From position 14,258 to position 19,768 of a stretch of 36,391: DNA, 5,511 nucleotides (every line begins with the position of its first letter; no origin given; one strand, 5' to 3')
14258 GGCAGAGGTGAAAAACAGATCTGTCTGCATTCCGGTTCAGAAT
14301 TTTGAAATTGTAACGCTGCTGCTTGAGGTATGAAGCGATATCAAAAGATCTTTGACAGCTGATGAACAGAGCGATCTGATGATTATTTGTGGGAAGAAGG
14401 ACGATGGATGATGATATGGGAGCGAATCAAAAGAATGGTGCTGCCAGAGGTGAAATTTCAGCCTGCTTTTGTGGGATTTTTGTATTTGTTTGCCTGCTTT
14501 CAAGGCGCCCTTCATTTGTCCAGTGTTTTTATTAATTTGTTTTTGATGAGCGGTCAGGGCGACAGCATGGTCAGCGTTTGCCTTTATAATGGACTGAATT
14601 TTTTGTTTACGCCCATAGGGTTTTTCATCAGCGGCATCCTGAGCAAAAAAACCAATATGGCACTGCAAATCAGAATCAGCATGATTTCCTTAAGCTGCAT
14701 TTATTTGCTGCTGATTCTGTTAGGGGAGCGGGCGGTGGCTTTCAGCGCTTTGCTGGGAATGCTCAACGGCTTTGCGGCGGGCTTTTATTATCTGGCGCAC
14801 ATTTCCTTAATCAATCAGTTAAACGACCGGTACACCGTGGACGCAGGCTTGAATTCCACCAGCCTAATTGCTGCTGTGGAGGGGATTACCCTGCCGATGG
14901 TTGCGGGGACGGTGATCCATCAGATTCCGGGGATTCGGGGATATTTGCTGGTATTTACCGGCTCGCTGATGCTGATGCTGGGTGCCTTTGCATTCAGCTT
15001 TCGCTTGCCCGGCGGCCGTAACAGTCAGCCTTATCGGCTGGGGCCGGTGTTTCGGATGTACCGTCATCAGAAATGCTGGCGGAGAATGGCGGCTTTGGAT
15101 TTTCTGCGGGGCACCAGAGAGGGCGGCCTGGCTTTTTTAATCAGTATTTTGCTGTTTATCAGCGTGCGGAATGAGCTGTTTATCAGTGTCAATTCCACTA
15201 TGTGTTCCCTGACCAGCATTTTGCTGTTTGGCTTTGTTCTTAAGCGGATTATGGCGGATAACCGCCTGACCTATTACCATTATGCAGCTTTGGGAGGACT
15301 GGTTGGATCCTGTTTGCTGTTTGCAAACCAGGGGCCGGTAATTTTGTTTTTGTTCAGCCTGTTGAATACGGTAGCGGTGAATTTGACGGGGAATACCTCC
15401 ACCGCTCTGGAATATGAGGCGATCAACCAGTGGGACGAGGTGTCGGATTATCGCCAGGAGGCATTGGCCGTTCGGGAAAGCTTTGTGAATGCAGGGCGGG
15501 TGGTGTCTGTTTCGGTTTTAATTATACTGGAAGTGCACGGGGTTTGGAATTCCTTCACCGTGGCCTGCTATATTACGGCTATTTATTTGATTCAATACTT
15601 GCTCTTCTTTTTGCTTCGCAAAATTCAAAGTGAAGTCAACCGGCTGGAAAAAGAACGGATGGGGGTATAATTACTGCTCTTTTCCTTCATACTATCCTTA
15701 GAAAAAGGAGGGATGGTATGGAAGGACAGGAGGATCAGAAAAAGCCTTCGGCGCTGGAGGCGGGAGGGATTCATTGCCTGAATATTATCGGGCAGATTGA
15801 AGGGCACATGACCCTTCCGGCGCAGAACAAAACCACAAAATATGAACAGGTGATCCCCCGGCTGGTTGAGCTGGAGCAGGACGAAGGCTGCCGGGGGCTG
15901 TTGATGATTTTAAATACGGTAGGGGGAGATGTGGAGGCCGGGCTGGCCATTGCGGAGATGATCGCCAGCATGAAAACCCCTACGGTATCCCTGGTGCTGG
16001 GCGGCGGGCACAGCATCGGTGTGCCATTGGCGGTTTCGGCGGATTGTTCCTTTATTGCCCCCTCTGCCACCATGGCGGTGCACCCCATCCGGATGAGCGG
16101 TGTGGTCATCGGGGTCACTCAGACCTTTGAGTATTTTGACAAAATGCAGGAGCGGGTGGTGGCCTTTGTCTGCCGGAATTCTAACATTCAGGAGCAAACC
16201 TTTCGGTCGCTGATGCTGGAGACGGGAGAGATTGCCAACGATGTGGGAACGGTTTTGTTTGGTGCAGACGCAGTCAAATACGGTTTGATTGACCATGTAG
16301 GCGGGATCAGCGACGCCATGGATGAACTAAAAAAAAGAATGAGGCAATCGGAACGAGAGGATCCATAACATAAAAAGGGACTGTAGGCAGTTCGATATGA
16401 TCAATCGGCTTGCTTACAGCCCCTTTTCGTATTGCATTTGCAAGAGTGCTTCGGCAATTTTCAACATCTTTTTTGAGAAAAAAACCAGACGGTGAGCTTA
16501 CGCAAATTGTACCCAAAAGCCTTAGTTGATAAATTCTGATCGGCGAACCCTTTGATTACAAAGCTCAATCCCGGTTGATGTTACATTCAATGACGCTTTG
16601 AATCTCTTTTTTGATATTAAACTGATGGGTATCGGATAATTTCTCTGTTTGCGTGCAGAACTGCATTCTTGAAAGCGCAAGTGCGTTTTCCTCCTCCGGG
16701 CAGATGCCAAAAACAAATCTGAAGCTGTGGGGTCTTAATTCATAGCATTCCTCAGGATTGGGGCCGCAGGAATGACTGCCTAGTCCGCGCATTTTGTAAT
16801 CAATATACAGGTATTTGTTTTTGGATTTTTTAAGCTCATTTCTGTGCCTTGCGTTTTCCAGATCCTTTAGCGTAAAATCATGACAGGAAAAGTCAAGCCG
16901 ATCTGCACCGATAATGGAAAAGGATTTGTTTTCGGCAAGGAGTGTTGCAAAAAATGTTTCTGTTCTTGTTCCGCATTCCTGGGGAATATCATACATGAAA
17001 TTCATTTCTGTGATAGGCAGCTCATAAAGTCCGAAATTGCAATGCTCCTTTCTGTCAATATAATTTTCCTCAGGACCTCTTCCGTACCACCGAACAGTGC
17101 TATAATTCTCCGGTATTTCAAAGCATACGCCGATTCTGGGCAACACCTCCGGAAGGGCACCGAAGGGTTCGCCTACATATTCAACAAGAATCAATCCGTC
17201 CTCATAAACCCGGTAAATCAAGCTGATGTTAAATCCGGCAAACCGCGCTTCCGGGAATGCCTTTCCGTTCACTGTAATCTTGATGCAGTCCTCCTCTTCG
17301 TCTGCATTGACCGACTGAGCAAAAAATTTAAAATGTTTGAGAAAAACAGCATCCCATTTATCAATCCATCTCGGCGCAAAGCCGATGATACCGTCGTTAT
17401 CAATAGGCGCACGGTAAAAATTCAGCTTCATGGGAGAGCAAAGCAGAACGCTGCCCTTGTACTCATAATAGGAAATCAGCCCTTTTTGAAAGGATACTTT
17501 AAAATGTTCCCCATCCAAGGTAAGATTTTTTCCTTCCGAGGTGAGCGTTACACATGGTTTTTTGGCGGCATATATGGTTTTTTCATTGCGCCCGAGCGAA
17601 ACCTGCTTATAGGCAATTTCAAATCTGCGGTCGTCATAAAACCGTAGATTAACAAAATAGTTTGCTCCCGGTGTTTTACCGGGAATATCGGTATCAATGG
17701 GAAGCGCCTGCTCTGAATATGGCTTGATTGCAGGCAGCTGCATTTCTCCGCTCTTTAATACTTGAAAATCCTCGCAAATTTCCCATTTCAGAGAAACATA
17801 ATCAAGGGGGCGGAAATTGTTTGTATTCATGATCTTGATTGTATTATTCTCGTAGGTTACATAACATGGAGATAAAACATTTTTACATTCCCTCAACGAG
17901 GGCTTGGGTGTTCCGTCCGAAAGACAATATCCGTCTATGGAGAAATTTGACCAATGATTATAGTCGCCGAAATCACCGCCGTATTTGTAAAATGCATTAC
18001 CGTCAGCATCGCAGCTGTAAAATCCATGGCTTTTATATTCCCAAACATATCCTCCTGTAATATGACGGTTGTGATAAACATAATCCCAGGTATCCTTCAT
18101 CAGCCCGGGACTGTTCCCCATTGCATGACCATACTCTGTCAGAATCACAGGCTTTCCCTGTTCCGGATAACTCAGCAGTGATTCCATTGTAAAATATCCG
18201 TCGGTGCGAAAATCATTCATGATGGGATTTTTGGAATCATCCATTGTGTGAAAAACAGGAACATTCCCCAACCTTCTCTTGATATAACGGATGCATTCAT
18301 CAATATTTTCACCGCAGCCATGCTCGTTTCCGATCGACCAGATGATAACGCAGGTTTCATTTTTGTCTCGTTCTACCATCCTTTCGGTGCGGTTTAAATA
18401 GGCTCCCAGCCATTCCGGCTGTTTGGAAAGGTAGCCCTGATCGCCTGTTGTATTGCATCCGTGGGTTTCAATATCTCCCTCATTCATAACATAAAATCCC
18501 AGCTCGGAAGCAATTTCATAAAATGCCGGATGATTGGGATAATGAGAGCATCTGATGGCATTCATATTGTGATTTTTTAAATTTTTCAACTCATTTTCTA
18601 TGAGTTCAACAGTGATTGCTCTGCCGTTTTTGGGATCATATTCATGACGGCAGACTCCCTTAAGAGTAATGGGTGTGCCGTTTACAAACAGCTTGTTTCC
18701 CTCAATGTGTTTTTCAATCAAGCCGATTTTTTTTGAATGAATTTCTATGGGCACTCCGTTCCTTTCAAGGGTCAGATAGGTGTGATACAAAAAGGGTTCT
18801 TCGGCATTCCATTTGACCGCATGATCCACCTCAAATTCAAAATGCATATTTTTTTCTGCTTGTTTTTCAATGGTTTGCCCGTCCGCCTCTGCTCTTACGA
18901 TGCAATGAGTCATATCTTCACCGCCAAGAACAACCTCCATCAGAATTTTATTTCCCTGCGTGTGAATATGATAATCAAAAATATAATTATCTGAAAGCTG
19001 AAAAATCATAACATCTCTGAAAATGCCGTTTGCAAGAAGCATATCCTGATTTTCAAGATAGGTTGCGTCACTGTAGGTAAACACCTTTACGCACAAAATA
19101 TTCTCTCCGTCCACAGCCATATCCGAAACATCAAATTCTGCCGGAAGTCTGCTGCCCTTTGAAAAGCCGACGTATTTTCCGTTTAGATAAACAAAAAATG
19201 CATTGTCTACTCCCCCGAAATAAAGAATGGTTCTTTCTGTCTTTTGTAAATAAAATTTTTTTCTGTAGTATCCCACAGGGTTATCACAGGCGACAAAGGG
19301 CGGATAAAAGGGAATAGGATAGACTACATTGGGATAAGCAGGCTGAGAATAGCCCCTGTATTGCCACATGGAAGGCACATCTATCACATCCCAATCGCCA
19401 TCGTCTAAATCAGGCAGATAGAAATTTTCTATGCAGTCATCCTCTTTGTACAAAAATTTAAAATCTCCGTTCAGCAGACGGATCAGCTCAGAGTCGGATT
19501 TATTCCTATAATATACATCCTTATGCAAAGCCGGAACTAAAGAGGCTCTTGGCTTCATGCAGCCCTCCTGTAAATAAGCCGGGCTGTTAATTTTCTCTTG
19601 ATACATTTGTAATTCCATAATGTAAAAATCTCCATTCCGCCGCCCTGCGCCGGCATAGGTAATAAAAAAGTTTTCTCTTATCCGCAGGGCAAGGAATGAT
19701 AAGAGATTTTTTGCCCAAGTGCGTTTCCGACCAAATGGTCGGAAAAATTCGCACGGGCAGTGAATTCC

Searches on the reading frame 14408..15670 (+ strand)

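Call 85: search_protein_families(library=pfam, proteins=[window:14408-15670:+], max_evalue=0.0001)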
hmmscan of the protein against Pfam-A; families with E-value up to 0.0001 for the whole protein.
window:14408-15670:+ (420 aa): 1 family
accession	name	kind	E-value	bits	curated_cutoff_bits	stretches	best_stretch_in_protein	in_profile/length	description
PF07690.21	MFS_1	-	2.1e-06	27.3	33.4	0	14-137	198-321/347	Major Facilitator Superfamily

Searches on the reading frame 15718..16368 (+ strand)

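Call 85: search_protein_families(library=pfam, proteins=[window:15718-16368:+], max_evalue=0.0001)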
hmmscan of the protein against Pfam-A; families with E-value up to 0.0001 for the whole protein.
window:15718-16368:+ (216 aa): 2 families
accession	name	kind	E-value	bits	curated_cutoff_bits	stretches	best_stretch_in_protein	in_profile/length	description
PF00574.28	CLP_protease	-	8.7e-24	84.8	20.2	1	21-195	7-179/182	Clp protease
PF25145.1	NfeD1b_N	-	9.5e-08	32.3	40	1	45-127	18-101/189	NfeD1b, N-terminal domain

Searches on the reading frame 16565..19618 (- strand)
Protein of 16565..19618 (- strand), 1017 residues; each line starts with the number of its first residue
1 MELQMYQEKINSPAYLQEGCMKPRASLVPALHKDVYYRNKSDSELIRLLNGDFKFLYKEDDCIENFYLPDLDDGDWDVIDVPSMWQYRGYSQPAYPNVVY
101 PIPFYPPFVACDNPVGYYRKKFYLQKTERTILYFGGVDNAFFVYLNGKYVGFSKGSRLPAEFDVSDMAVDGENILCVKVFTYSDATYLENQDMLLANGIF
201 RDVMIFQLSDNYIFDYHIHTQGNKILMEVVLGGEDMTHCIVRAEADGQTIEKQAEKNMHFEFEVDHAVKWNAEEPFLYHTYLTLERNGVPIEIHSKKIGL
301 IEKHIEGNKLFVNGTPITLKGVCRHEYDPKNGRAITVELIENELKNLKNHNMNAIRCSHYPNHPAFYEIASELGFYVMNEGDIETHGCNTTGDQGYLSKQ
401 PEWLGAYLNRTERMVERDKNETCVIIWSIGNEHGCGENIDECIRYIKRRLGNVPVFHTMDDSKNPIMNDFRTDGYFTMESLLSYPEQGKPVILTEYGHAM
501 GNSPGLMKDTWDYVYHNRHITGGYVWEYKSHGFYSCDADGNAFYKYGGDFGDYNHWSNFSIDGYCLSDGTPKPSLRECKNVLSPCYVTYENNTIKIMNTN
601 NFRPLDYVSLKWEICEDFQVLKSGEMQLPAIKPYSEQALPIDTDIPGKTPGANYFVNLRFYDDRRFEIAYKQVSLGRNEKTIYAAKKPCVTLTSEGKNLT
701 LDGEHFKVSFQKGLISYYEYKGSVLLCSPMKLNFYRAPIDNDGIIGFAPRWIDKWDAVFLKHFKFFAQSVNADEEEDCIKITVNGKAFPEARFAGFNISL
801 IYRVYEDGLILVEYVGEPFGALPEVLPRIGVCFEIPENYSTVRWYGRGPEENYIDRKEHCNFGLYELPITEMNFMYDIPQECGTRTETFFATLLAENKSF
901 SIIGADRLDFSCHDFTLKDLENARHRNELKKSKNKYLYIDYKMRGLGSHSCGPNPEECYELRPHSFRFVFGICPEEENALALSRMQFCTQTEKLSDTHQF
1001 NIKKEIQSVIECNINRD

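Call 85: search_protein_families(library=pfam, proteins=[window:16565-19618:-], max_evalue=0.0001)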
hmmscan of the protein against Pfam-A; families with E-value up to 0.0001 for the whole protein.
window:16565-19618:- (1017 aa): 6 families
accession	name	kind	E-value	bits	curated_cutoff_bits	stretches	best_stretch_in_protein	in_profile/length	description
PF02836.23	Glyco_hydro_2_C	-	2.3e-72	244.1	21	1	305-583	3-298/302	Glycosyl hydrolases family 2, TIM barrel domain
PF02929.23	Bgal_small_N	-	6e-61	206.7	25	1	703-970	2-246/248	Beta galactosidase small chain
PF02837.24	Glyco_hydro_2_N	-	1.3e-31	110.3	28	1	47-207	2-167/169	Glycosyl hydrolases family 2, sugar binding domain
PF16353.11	LacZ_4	-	2.4e-10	41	27.3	1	594-663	1-67/87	Beta-galactosidase, domain 4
PF00703.27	Glyco_hydro_2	-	3.9e-06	28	23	1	238-300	47-108/109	Glycosyl hydrolases family 2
PF22666.2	Glyco_hydro_2_N2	-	3.5e-05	24.4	27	0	118-179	52-117/167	Glycosyl hydrolase 2 galactose-binding domain-like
